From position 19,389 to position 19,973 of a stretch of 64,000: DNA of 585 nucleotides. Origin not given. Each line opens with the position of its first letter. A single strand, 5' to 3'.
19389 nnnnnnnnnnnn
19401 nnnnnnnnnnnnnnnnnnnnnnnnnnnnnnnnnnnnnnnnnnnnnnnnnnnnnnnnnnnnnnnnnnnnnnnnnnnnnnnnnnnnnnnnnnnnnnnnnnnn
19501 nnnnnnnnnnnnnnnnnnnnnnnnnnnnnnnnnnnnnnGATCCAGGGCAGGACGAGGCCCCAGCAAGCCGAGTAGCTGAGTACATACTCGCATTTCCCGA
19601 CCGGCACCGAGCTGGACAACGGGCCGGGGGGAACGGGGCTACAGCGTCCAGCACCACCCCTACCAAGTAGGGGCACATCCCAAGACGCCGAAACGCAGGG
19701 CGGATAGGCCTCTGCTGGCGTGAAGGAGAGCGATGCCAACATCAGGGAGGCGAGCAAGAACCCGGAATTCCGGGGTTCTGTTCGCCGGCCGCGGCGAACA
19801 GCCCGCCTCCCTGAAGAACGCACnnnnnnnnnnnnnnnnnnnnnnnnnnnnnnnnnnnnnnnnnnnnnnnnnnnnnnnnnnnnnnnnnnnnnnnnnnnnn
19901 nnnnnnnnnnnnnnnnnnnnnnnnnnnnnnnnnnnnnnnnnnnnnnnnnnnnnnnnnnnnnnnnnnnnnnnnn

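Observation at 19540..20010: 456-bp highly structured non-coding region between convergent genes, ending in three tandem ~34-bp repeats that generate the purM stop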

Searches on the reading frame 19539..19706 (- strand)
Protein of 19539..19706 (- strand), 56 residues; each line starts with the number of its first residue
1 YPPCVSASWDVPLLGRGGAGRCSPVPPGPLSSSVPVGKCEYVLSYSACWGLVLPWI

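Call 75: search_solved_structures(query=window:19539-19706:-, max_evalue=1)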
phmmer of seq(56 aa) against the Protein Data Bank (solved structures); distinct sequences matched with E-value up to 1: 1.
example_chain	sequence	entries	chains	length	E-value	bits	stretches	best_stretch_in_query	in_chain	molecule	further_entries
8q3r_D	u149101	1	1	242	0.94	13.3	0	7-53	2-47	Uracil-DNA glycosylase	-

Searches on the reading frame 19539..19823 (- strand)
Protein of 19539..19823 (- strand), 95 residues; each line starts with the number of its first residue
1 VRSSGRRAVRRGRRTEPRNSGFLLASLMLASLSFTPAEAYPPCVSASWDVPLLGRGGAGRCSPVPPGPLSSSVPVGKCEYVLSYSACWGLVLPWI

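Call 31: search_protein_families(library=pfam, proteins=[window:19539-19823:-], max_evalue=1)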
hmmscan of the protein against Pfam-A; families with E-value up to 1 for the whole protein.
window:19539-19823:- (95 aa): 1 family
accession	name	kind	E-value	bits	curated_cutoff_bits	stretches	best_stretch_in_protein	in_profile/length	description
PF09490.15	CbtA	-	0.038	14.3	30.7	1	10-44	97-131/239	Probable cobalt transporter subunit (CbtA)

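Call 32: search_protein_families(library=ncbifam, proteins=[window:19539-19823:-], max_evalue=1)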
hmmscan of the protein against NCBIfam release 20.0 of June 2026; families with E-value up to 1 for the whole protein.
window:19539-19823:- (95 aa): 0 families

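Call 34: find_homologous_proteins(query=A2, max_evalue=0.01)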
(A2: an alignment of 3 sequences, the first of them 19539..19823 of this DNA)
Query A2 (3 sequences): 3401 candidates shared short words with the query, none scored E <= 0.01.
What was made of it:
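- Tried and rejected: Protein searches with the mini-protein found none among 5.8 billion clustered proteins (call 34).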

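Call 37: find_related_loci(query=A2, collection=metagenome_contigs, flank=3000)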
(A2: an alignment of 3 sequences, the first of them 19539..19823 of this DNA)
Query A2 (95 aa) in metagenome_contigs; peptide patterns used: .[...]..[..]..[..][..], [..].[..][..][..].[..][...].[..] (x = any residue, [..] = any of these).
121 stretches matched a pattern, but none encodes a relative of the query by tblastn (E <= 1e-3).
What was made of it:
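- Tried and rejected: A metagenome scan with the mini-protein alignment gave 0 relatives (call 37).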

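Call 50: search_protein_representatives(protein=window:19539-19823:-)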
Query: 95 residues. Proteins with E-value up to 0.001 (for the whole library): 1; up to 1e-10: 0; up to 1e-30: 0. The best 1 are listed.
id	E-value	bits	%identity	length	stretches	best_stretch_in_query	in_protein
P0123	1.5e-08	51.0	41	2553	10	35-64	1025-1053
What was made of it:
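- There are no homologues in 5.8 billion or 1.84 billion protein sets (calls 34, 50).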

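Call 67: predict_structure(protein=window:19539-19823:-)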
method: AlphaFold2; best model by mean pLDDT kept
length: 95 residues; sequences in the alignment: 1
mean_pLDDT: 47.1   pTM: 0.22
mean pLDDT of the five models: 47.1, 45.4, 42.5, 40.9, 38.5
residues with pLDDT >= 90: 0; 70-90: 9; 50-70: 22; < 50: 64
segments of 3 or more residues with pLDDT < 50: 36-95
pLDDT, mean of each block of 10 residues (from residue 1): 50 55 74 50 38 41 39 40 42 39
secondary structure, 60 per line:
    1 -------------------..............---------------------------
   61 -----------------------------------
elements in order: H20-33
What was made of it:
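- AlphaFold on the single sequence gives no confident fold (pLDDT 47, call 67). AlphaFold confidence is low (call 67).
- Tried and rejected: AlphaFold on the single sequence gave pLDDT 47, so no fold search was attempted (call 67).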

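Call 71: search_protein_families(library=padloc, proteins=[window:19539-19823:-], max_evalue=0.1)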
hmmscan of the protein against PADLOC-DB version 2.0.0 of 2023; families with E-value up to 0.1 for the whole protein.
window:19539-19823:- (95 aa): 0 families

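Call 74: list_cluster_members(proteins=[window:19539-19823:-, window:19539-19742:-, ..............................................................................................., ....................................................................])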
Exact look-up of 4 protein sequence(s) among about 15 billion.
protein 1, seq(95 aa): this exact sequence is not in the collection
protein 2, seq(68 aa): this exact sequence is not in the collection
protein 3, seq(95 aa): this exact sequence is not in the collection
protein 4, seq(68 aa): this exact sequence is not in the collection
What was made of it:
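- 19536..19823 (-): Unannotated small ORF of 95 codons. The product has a predicted signal peptide (net charge +7 N-region, h-region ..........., AEA|Y) and a 56-aa mature part with four Cys. The TAA stop overlaps the sigma TAG stop. The product is not in any protein collection (calls 34, 50, 74).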

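Call 80: search_dna_similar(query=window:19539-19823:-, collection=plasmids, mode=protein, max_evalue=0.01, max_rows=10)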
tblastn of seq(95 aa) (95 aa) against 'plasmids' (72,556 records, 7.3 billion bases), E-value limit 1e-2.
No match.
